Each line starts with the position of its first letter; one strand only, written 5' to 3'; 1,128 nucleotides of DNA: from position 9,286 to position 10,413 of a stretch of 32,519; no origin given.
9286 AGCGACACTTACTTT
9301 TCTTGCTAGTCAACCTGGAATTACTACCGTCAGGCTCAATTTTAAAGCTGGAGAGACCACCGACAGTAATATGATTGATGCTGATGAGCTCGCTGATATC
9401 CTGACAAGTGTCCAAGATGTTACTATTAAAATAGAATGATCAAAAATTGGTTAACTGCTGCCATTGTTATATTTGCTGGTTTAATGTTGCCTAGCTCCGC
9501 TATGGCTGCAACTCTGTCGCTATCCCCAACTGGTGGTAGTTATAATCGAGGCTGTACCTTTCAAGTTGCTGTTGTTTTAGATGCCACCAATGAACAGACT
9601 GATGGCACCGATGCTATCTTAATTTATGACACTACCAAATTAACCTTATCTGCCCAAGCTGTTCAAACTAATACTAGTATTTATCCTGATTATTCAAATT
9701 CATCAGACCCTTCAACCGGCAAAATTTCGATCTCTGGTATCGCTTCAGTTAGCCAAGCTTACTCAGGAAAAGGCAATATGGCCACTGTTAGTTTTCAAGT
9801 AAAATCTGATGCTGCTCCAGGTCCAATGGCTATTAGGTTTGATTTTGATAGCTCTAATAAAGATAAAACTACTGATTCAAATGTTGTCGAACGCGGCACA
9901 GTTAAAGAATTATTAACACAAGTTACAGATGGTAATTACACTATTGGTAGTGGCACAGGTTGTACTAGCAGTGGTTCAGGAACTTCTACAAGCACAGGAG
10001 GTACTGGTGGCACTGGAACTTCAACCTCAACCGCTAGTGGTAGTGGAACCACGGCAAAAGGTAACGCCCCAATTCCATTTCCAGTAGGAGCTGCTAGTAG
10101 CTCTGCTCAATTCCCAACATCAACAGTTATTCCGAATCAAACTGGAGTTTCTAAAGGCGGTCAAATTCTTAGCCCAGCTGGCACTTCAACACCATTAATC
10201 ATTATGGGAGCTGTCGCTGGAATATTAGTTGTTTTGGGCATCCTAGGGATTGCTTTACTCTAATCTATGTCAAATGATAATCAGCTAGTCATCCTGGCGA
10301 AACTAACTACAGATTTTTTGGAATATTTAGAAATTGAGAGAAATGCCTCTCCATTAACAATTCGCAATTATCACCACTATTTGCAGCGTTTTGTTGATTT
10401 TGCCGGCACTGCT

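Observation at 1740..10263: Cohesin-dockerin surface display locus with no carbohydrate-active enzymes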

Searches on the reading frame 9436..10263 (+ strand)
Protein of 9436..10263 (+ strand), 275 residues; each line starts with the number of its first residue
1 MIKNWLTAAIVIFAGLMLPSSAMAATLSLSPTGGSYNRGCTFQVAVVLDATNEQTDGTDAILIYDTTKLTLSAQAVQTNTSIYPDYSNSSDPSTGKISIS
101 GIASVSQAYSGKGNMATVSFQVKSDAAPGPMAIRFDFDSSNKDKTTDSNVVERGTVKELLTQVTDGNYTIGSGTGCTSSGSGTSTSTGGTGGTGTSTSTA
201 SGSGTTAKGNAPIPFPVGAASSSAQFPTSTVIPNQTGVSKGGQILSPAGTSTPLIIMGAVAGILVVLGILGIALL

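Call 3: search_protein_families(library=pfam, proteins=[window:9436-10263:+], max_evalue=1)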
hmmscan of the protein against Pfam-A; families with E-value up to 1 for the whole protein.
window:9436-10263:+ (275 aa): 1 family
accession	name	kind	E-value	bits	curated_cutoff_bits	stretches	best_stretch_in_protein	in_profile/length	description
PF00963.24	Cohesin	-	2.9e-06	28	24.1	1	37-145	11-128/139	Cohesin domain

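Call 12: find_encoding_contigs(protein=window:9436-10263:+, flank=10000, max_places=6)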
Protein window:9436-10263:+ (275 aa): 1 contig read that carries it; 1 place shown.
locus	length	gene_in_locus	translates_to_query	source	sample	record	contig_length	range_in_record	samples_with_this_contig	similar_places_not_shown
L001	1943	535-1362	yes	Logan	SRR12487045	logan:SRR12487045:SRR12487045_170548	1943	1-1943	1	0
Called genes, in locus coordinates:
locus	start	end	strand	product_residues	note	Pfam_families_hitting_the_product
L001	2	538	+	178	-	?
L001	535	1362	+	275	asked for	PF00963:Cohesin (weak)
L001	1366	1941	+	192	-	?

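Call 13: find_homologous_proteins(query=window:9436-10263:+)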
Query window:9436-10263:+ (275 aa): 518 proteins with E <= 0.001 among 8000 candidates; the best 120 are listed.
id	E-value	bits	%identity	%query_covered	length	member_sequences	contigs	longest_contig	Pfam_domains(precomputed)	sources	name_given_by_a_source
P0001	3.8e-153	526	89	100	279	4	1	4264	PF00963.25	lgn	-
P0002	3.1e-89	317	100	59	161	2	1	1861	-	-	-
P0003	1.8e-68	249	51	90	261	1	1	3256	PF00963.25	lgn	-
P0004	5.6e-64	234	61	59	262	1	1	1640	PF00963.25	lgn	-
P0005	1.0e-58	217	49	100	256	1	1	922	PF00963.25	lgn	-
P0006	1.4e-56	210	57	61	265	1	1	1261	-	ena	-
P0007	1.2e-55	207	46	96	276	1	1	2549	PF00963.25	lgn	-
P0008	2.8e-55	206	54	70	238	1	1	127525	PF00963.25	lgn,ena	-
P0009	1.0e-52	197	43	100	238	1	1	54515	PF00963.25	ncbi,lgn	-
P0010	9.6e-51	191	46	82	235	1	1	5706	PF00963.25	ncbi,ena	-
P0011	4.4e-50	189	58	60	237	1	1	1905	PF00963.25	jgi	jgi:hypothetical protein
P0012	5.8e-50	188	43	97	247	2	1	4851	PF00963.25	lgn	-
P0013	5.8e-50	188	52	61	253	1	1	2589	-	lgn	-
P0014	6.5e-50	188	57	60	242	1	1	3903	PF00963.25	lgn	-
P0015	1.3e-49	187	48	93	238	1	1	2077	PF00963.25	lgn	-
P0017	1.7e-49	187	48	93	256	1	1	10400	PF00963.25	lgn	-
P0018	1.7e-49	187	46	97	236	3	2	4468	PF00963.25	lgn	-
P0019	1.8e-49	187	39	100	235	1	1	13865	PF00963.25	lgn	-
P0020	2.8e-49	186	44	96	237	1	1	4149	PF00963.25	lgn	-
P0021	3.0e-49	186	44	100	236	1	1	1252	PF00963.25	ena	-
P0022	4.6e-49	185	53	73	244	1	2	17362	PF00963.25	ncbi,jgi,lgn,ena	-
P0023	7.2e-49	185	43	100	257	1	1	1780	PF00963.25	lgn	-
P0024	8.8e-49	184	53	64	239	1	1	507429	PF00963.25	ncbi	-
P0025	8.8e-49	184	56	59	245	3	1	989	PF00963.25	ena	-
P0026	1.1e-48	184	51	60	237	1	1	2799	PF00963.25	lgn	-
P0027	1.2e-48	184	44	100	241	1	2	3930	PF00963.25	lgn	-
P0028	1.9e-48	183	49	64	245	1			PF00963.25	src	-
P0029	2.2e-48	183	54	65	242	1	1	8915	PF00963.25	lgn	-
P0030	2.6e-48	183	45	93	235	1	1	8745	PF00963.25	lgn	-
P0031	3.6e-48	182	44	100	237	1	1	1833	PF00963.25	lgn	-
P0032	5.1e-48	182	42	98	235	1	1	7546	PF00963.25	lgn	-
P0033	5.8e-48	182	55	61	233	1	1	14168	PF00963.25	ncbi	-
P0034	6.9e-48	181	54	60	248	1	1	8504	PF00963.25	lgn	-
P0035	7.4e-48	181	55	54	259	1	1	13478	PF00963.25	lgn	-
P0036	9.5e-48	181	55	55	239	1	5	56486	PF00963.25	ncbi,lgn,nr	ncbi:hypothetical protein HYT18_04150 [Candidatus Microgenomates bacterium]|nr:hypothetical protein 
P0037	9.9e-48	181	46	98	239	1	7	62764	PF00963.25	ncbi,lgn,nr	ncbi:hypothetical protein HY386_00345 [Candidatus Daviesbacteria bacterium]|nr:hypothetical protein 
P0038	1.0e-47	181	53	58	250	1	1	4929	PF00963.25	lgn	-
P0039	1.2e-47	181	44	95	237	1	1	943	PF00963.25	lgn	-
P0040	1.2e-47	181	43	100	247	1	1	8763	PF00963.25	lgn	-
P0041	1.4e-47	180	55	53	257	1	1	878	PF00963.25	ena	-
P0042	1.4e-47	180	43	93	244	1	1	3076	PF00963.25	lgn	-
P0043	1.9e-47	180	52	62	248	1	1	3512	PF00963.25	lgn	-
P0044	1.9e-47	180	45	100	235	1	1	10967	PF00963.25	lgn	-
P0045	2.3e-47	180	44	100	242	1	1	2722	PF00963.25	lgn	-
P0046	4.0e-47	179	44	95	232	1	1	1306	PF00963.25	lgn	-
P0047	5.2e-47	179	44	100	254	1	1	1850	PF00963.25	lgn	-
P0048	1.0e-46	178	42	97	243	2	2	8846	PF00963.25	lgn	-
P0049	1.2e-46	177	50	63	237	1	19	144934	PF00963.25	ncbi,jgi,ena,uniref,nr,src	ncbi:hypothetical protein A3C59_03290 [Candidatus Daviesbacteria bacterium RIFCSPHIGHO2_02_FULL_36_1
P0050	1.4e-46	177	47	93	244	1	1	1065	PF00963.25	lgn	-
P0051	1.4e-46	177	45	94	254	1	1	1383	PF00963.25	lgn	-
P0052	1.4e-46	177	54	60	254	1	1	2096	PF00963.25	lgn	-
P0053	1.5e-46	177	42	100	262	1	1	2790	PF00963.25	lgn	-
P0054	1.6e-46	177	55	62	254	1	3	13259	PF00963.25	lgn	-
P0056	2.1e-46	177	41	98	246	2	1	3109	PF00963.25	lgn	-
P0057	2.1e-46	177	51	64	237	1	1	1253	PF00963.25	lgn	-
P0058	2.2e-46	177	45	90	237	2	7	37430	PF00963.25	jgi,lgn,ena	-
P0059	2.5e-46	176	43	92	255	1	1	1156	PF00963.25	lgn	-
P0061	4.3e-46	176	55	57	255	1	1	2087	PF00963.25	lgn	-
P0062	4.7e-46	175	43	94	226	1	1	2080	PF00963.25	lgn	-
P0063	4.8e-46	175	44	97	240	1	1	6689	PF00963.25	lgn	-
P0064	4.8e-46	175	51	63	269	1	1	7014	PF00963.25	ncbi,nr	ncbi:cohesin domain-containing protein [Patescibacteria group bacterium]|nr:cohesin domain-containin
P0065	5.7e-46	175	53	63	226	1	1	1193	PF00963.25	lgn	-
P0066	6.1e-46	175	57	63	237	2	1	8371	PF00963.25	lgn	-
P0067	6.3e-46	175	49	78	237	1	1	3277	PF00963.25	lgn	-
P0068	6.9e-46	175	44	99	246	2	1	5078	PF00963.25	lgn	-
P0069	7.4e-46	175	46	93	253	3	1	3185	PF00963.25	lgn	-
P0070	7.6e-46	175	56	56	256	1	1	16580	PF00963.25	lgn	-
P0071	8.8e-46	175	43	100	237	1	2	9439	PF00963.25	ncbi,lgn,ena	-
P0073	9.7e-46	174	50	77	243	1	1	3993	PF00963.25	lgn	-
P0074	9.8e-46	174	54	63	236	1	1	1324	PF00963.25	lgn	-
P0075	9.9e-46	174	44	98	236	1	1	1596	PF00963.25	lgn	-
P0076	1.2e-45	174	45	92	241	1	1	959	PF00963.25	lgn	-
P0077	1.2e-45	174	41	97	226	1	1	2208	PF00963.25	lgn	-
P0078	1.2e-45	174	45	95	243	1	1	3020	PF00963.25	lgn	-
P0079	1.2e-45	174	49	64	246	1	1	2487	PF00963.25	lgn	-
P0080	1.3e-45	174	52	69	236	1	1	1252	PF00963.25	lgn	-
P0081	1.7e-45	174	43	100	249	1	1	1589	PF00963.25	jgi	jgi:hypothetical protein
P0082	1.8e-45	173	45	99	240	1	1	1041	PF00963.25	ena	-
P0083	1.9e-45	173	49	68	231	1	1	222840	PF00963.25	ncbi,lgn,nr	ncbi:MAG: cohesin domain-containing protein [Candidatus Daviesbacteria bacterium]|nr:cohesin domain-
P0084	1.9e-45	173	-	-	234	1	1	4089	PF00963.25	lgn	-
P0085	2.0e-45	173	52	63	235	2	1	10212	PF00963.25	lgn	-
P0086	2.1e-45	173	42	97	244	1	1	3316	PF00963.25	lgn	-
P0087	2.3e-45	173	52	63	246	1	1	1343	PF00963.25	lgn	-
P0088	2.6e-45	173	56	56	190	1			PF00963.25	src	-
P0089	2.6e-45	173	46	94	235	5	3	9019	PF00963.25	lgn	-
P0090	2.6e-45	173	52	63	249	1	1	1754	PF00963.25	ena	-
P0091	2.8e-45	173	46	93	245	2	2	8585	PF00963.25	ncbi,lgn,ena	-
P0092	3.0e-45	173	43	92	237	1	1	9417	PF00963.25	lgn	-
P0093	3.1e-45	173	51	60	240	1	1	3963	PF00963.25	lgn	-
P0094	3.8e-45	172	42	91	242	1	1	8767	PF00963.25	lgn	-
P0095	3.8e-45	172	50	68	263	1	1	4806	PF00963.25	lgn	-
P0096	4.3e-45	172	40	100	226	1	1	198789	PF00963.25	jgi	jgi:hypothetical protein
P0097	4.4e-45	172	44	95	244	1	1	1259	PF00963.25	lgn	-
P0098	5.1e-45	172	54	63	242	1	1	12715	PF00963.25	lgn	-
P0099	5.6e-45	172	42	98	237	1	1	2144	PF00963.25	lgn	-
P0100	5.7e-45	172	44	94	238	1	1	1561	PF00963.25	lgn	-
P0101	6.0e-45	172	45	90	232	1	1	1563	PF00963.25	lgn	-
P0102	8.0e-45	171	47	82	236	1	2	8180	PF00963.25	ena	-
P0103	8.8e-45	171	51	63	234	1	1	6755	PF00963.25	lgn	-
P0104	8.8e-45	171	44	93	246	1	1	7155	PF00963.25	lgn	-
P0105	9.5e-45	171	43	100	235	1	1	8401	PF00963.25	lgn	-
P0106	1.1e-44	171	53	64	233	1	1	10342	PF00963.25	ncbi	-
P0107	1.2e-44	171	52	62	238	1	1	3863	PF00963.25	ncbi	-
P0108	1.5e-44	170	45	100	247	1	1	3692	PF00963.25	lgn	-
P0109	1.5e-44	170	42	100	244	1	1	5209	PF00963.25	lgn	-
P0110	1.7e-44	170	41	96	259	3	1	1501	PF00963.25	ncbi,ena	-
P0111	1.8e-44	170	43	99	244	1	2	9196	PF00963.25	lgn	-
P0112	1.9e-44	170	43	95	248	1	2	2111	PF00963.25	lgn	-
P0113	2.1e-44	170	43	93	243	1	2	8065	PF00963.25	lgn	-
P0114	2.2e-44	170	49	68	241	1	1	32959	PF00963.25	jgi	jgi:hypothetical protein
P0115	2.3e-44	170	39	98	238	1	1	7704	PF00963.25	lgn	-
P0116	2.4e-44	170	44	97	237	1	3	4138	PF00963.25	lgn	-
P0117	2.5e-44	170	41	96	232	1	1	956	PF00963.25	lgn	-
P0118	2.5e-44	170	43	94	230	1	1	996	PF00963.25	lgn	-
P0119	2.8e-44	170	44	93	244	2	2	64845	PF00963.25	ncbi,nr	ncbi:hypothetical protein HYZ06_02555 [Candidatus Daviesbacteria bacterium]|nr:hypothetical protein 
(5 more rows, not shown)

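Call 14: find_encoding_contigs(protein=P0024, flank=10000, max_places=2)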
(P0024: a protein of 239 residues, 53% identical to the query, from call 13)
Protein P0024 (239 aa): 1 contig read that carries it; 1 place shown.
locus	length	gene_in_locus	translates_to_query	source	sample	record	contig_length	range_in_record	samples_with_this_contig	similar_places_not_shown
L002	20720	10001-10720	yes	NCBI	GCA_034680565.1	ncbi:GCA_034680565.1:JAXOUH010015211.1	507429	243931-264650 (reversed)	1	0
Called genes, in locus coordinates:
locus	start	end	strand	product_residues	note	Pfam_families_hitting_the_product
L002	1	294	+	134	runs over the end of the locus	-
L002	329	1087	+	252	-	PF20772:TACO1_YebC_N, PF01709:Transcrip_reg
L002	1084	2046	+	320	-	-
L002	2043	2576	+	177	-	PF02075:RuvC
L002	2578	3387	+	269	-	PF18900:DUF5656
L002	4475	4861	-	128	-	PF05635:23S_rRNA_IVP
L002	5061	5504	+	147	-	-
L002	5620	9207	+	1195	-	-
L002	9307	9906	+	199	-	-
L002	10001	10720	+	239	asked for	PF00963:Cohesin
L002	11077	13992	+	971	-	-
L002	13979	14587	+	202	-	PF00963:Cohesin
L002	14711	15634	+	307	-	PF02899:Phage_int_SAM_1, PF13102:Phage_int_SAM_5, PF13495:Phage_int_SAM_4 (faint), PF00589:Phage_integrase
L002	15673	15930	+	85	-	-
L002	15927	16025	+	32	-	-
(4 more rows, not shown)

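Call 15: find_encoding_contigs(protein=P0083, flank=10000, max_places=2)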
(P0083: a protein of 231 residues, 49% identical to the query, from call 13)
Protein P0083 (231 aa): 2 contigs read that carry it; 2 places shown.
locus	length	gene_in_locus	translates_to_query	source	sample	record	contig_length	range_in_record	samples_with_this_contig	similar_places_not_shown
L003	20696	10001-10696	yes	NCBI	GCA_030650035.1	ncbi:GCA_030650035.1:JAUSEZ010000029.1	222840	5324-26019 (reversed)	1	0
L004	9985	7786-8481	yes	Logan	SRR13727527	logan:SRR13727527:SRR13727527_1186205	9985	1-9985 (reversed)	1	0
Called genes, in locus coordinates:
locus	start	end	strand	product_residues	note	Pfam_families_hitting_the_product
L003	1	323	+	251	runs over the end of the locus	PF20772:TACO1_YebC_N, PF01709:Transcrip_reg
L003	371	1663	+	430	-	PF13439:Glyco_transf_4, PF13579:Glyco_trans_4_4, PF00534:Glycos_transf_1, PF20706:GT4-conflict (weak), PF13692:Glyco_trans_1_4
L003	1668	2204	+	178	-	PF02075:RuvC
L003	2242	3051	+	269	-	PF18900:DUF5656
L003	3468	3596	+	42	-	-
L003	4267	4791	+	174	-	-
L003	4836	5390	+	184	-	PF00578:AhpC-TSA, PF08534:Redoxin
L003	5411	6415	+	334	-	PF02899:Phage_int_SAM_1, PF13102:Phage_int_SAM_5 (faint), PF13495:Phage_int_SAM_4 (faint), PF00589:Phage_integrase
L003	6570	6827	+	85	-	-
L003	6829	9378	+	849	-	-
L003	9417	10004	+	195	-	-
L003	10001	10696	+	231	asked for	PF00963:Cohesin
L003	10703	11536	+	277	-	PF02899:Phage_int_SAM_1, PF13102:Phage_int_SAM_5 (weak), PF13495:Phage_int_SAM_4 (weak), PF00589:Phage_integrase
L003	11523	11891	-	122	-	PF04020:Phage_holin_4_2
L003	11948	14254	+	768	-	PF00690:Cation_ATPase_N, PF00122:E1-E2_ATPase, PF00702:Hydrolase, PF13246:Cation_ATPase, PF00689:Cation_ATPase_C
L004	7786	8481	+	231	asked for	PF00963:Cohesin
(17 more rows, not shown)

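Call 16: find_encoding_contigs(protein=P0049, flank=10000, max_places=2)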
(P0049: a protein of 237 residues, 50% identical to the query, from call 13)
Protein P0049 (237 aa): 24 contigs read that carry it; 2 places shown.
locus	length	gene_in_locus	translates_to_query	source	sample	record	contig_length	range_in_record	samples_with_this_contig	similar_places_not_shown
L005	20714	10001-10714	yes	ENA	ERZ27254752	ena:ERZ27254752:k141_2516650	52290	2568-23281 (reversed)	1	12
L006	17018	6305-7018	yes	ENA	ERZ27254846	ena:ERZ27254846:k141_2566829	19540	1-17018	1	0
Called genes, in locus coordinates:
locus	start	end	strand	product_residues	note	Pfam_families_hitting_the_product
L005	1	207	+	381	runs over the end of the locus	PF01702:TGT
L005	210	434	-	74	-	-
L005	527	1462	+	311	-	-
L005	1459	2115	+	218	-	-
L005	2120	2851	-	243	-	PF07719:TPR_2 (faint), PF00515:TPR_1 (faint), PF13181:TPR_8 (faint)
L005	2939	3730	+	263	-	PF20772:TACO1_YebC_N, PF01709:Transcrip_reg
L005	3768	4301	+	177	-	PF02075:RuvC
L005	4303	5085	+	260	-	PF18900:DUF5656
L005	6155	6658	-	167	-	-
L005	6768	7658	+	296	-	-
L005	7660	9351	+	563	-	-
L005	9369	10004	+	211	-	-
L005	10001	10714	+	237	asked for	PF00963:Cohesin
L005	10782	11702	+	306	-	PF02899:Phage_int_SAM_1, PF13102:Phage_int_SAM_5, PF13495:Phage_int_SAM_4 (faint), PF00589:Phage_integrase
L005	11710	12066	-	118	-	PF04020:Phage_holin_4_2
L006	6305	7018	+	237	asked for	PF00963:Cohesin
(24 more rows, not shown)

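Call 22: search_protein_families(library=ncbifam, proteins=[window:9436-10263:+], max_evalue=0.1)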
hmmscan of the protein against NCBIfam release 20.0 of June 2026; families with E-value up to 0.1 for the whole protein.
window:9436-10263:+ (275 aa): 0 families

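Call 25: search_solved_structures(query=A1, max_evalue=1, show_alignments=1)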
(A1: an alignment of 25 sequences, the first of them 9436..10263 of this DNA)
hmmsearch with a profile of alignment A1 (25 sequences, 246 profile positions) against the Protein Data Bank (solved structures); distinct sequences matched with E-value up to 1: 3.
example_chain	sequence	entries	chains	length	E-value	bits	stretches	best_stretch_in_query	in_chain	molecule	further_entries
7urp_A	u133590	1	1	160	0.0064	19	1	31-95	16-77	Ribonucleases G and E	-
4ums_A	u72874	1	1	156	0.025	17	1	59-136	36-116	CELLULOSOMAL ANCHORING SCAFFOLDIN B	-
5vmk_A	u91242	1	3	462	0.22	14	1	121-187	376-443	Bifunctional protein GlmU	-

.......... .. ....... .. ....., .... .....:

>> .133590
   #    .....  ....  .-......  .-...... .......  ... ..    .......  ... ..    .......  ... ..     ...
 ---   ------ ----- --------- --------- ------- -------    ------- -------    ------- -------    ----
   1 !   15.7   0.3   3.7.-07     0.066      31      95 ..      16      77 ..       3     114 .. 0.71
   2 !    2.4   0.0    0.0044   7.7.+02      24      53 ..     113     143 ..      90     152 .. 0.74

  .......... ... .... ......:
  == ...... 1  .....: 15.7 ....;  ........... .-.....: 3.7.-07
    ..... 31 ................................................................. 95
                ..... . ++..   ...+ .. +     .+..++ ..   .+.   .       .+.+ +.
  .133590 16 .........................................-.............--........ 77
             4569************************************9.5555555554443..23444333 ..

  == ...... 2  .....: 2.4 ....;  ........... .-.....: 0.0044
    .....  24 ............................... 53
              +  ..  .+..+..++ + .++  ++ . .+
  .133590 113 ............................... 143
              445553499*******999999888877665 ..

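Call 31: find_related_loci(query=A1, collection=genome_contigs, flank=10000)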
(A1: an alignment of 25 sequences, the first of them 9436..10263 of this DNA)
Query A1 (275 aa) in genome_contigs; peptide patterns used: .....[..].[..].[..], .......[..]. (x = any residue, [..] = any of these).
79 stretches matched a pattern; 64 encode a relative of the query (tblastn E <= 1e-3); 63 distinct loci.
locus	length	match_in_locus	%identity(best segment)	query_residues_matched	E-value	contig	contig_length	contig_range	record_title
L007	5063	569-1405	88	1-275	9e-146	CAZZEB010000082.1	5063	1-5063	MAG TPA_asm: uncultured Gammaproteobacteria bacterium isolate SRP342105_co1_364 genome assembly, contig: NODE_23784_leng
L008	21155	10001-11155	43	2-275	1e-59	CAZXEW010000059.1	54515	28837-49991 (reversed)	MAG TPA_asm: uncultured Gammaproteobacteria bacterium isolate binchicken_co203_146 genome assembly, contig: k141_367067,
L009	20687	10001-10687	43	9-275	1e-55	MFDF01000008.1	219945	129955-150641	MAG: Candidatus Daviesbacteria bacterium RIFCSPHIGHO2_12_FULL_37_16 rifcsphigho2_12_scaffold_22, whole genome shotgun se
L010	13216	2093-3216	44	10-269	4e-54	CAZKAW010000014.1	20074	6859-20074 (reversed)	MAG TPA_asm: uncultured Gammaproteobacteria bacterium isolate binchicken_co38_470 genome assembly, contig: NODE_5628_len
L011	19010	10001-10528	56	6-189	8e-53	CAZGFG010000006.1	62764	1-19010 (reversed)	MAG TPA_asm: uncultured Gammaproteobacteria bacterium isolate binchicken_co125_1135 genome assembly, contig: NODE_969_le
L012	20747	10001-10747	43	2-275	6e-52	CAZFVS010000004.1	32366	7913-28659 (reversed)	MAG TPA_asm: uncultured Gammaproteobacteria bacterium isolate SRP269290_co2_8 genome assembly, contig: NODE_1200_length_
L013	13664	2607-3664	52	18-212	2e-50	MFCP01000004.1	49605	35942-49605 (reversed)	MAG: Candidatus Daviesbacteria bacterium RIFCSPHIGHO2_01_FULL_40_11 rifcsphigho2_01_scaffold_1190, whole genome shotgun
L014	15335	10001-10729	46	15-275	7e-50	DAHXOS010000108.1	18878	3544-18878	MAG TPA_asm: bacterium isolate clean1861 k141_252201, whole genome shotgun sequence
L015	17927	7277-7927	43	16-275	2e-49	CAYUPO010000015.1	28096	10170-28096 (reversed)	MAG TPA_asm: uncultured Gammaproteobacteria bacterium isolate SRP286056_co1_297 genome assembly, contig: NODE_1903_lengt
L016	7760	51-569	56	1-174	2e-49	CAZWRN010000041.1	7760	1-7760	MAG TPA_asm: uncultured Gammaproteobacteria bacterium isolate binchicken_co105_146 genome assembly, contig: NODE_12432_l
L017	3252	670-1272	48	1-229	2e-49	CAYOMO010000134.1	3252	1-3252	MAG TPA_asm: uncultured Gammaproteobacteria bacterium isolate SRP292972_co1_31 genome assembly, contig: NODE_12086_lengt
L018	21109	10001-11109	54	5-173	2e-49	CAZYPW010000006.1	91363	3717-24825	MAG TPA_asm: uncultured Gammaproteobacteria bacterium isolate binchicken_co38_269 genome assembly, contig: NODE_628_leng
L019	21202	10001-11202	42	2-275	4e-49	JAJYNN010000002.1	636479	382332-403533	MAG: bacterium isolate DBS2-4.bin71 NODE_6_length_636479_cov_3.29991, whole genome shotgun sequence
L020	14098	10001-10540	52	18-200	2e-48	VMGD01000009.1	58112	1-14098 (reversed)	MAG: Microgenomates group bacterium Gr01-1014_7 G01um10147_scaffold_213, whole genome shotgun sequence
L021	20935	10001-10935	51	18-202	1e-48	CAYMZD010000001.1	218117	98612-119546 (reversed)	MAG TPA_asm: uncultured Gammaproteobacteria bacterium isolate binchicken_co110_145 genome assembly, contig: NODE_135_len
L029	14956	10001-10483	53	19-179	7e-47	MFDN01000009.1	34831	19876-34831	MAG: Candidatus Daviesbacteria bacterium RIFCSPLOWO2_01_FULL_39_23 rifcsplowo2_01_scaffold_3502, whole genome shotgun se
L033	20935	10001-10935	45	6-197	9e-46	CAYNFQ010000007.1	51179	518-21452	MAG TPA_asm: uncultured Gammaproteobacteria bacterium isolate binchicken_co110_279 genome assembly, contig: NODE_1619_le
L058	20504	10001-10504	50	12-181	2e-47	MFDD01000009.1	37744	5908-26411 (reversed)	MAG: Candidatus Daviesbacteria bacterium RIFCSPHIGHO2_02_FULL_43_12 rifcsphigho2_02_scaffold_4258, whole genome shotgun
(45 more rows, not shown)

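Call 44: predict_structure(alignment_id=A1)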
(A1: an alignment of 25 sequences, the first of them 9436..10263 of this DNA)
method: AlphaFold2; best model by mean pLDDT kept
length: 275 residues; sequences in the alignment: 25
mean_pLDDT: 71.3   pTM: 0.56
mean pLDDT of the five models: 71.3, 67.6, 58.0, 54.5, 53.7
residues with pLDDT >= 90: 69; 70-90: 104; 50-70: 31; < 50: 71
segments of 3 or more residues with pLDDT < 50: 179-247
pLDDT, mean of each block of 10 residues (from residue 1): 82 73 80 90 92 86 94 80 84 90 79 92 93 86 64 71 90 66 38 37 37 33 35 42 45 70 87 81
secondary structure, 60 per line:
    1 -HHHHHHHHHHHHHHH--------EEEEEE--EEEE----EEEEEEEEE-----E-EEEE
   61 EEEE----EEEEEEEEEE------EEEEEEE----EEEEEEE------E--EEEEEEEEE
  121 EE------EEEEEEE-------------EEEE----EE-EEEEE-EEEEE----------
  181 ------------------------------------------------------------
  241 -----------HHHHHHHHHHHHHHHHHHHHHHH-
elements in order: H2-16 E25-30 E33-36 E41-49 E57-64 E69-78 E85-91 E96-102 E112-122 E129-135 E149-152 E160-164 E166-170 H252-274
